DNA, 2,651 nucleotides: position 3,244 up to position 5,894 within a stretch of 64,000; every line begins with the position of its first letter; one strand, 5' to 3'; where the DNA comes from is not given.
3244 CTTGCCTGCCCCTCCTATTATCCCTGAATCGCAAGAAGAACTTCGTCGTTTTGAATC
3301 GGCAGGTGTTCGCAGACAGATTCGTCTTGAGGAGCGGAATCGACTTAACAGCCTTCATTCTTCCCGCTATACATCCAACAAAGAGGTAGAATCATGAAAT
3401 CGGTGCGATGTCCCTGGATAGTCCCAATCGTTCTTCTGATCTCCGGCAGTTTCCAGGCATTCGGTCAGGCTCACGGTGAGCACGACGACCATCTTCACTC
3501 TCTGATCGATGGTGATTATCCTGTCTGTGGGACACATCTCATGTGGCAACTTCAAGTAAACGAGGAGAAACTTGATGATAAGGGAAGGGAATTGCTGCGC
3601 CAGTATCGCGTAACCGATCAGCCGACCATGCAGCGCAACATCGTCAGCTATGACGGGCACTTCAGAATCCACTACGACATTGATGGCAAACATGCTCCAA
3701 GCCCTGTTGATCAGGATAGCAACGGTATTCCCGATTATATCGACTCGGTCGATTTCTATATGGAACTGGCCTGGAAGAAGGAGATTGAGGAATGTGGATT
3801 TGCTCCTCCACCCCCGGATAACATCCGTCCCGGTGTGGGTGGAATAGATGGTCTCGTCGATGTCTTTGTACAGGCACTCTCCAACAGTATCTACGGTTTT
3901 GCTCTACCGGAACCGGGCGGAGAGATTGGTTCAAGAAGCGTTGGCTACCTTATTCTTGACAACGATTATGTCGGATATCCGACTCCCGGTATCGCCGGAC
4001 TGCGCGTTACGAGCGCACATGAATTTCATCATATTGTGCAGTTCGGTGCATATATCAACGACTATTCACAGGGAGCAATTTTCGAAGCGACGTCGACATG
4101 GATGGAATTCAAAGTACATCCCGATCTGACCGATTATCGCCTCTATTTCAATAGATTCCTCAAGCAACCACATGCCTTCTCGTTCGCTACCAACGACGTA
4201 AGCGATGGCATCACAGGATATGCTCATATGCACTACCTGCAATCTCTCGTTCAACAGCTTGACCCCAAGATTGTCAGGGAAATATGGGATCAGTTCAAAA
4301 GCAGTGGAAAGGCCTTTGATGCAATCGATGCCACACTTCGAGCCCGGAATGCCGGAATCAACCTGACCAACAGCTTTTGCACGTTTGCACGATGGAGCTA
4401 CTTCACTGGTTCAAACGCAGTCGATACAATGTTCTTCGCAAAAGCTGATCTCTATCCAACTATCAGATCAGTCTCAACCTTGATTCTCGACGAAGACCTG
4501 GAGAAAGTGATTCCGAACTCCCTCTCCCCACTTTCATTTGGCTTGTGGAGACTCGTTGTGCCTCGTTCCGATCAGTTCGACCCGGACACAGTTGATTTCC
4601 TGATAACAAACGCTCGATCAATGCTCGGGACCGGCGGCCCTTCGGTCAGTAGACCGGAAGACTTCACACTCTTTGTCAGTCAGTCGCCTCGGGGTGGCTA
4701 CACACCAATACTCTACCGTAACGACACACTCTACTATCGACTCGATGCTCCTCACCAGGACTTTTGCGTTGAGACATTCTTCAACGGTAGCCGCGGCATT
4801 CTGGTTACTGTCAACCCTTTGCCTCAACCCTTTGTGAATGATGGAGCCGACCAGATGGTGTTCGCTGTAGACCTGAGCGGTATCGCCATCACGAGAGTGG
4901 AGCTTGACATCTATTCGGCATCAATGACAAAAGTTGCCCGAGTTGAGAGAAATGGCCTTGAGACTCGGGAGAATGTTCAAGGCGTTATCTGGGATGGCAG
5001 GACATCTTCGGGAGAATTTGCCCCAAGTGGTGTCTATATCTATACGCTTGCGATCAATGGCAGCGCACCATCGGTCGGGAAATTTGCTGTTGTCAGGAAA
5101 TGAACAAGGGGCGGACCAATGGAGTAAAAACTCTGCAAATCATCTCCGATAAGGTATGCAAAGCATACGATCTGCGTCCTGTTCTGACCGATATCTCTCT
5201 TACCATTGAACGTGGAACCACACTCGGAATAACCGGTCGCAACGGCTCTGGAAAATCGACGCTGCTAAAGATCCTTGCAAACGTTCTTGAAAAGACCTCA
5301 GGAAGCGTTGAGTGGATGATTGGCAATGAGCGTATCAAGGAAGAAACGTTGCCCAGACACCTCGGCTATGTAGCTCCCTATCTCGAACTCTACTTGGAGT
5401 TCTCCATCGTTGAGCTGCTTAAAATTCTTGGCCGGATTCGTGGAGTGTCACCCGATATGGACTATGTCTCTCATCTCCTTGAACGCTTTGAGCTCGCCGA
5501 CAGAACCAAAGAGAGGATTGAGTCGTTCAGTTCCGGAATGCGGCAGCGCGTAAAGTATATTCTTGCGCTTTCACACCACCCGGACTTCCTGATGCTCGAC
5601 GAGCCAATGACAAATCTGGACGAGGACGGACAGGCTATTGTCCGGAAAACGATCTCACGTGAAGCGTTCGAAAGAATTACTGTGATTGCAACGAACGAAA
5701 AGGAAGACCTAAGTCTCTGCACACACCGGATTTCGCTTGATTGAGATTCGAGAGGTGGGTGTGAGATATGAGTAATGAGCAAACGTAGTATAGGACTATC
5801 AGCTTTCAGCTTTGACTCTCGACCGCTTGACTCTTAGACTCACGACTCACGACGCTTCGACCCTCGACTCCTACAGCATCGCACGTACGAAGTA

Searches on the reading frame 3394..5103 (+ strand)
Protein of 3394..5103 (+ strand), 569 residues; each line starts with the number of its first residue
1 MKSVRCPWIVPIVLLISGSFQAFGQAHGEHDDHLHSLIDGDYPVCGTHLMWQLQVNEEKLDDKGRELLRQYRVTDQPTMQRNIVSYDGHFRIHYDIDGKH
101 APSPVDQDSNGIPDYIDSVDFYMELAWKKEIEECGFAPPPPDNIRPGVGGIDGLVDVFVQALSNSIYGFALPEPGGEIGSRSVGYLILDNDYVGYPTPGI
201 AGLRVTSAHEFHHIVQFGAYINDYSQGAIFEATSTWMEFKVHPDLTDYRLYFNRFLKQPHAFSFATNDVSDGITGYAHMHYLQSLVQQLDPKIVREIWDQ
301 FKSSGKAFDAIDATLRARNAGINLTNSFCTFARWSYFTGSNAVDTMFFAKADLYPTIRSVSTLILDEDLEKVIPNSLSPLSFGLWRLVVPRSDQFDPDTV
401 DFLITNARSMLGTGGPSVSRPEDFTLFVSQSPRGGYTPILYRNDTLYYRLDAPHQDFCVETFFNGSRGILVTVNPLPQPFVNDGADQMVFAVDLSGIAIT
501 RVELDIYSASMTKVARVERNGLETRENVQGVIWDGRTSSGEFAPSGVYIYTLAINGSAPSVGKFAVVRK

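Call 55: search_protein_families(library=pfam, proteins=[window:3394-5103:+], max_evalue=0.00001)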
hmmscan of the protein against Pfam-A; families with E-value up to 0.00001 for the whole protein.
window:3394-5103:+ (569 aa): 1 family
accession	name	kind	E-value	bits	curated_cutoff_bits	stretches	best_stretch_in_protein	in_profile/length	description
PF19527.4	DUF6055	-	1.6e-06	27.8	27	1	205-306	130-234/417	Family of unknown function (DUF6055)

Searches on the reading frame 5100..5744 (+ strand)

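Call 55: search_protein_families(library=pfam, proteins=[window:5100-5744:+], max_evalue=0.00001)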
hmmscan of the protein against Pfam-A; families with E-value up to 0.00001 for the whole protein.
window:5100-5744:+ (214 aa): 2 families
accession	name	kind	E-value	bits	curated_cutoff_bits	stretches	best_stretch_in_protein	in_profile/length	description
PF00005.33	ABC_tran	-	5e-26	92.4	25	1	29-170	1-136/137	ABC transporter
PF13304.12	AAA_21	-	4.8e-09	37.1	27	0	43-68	3-33/304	AAA domain, putative AbiEii toxin, Type IV TA system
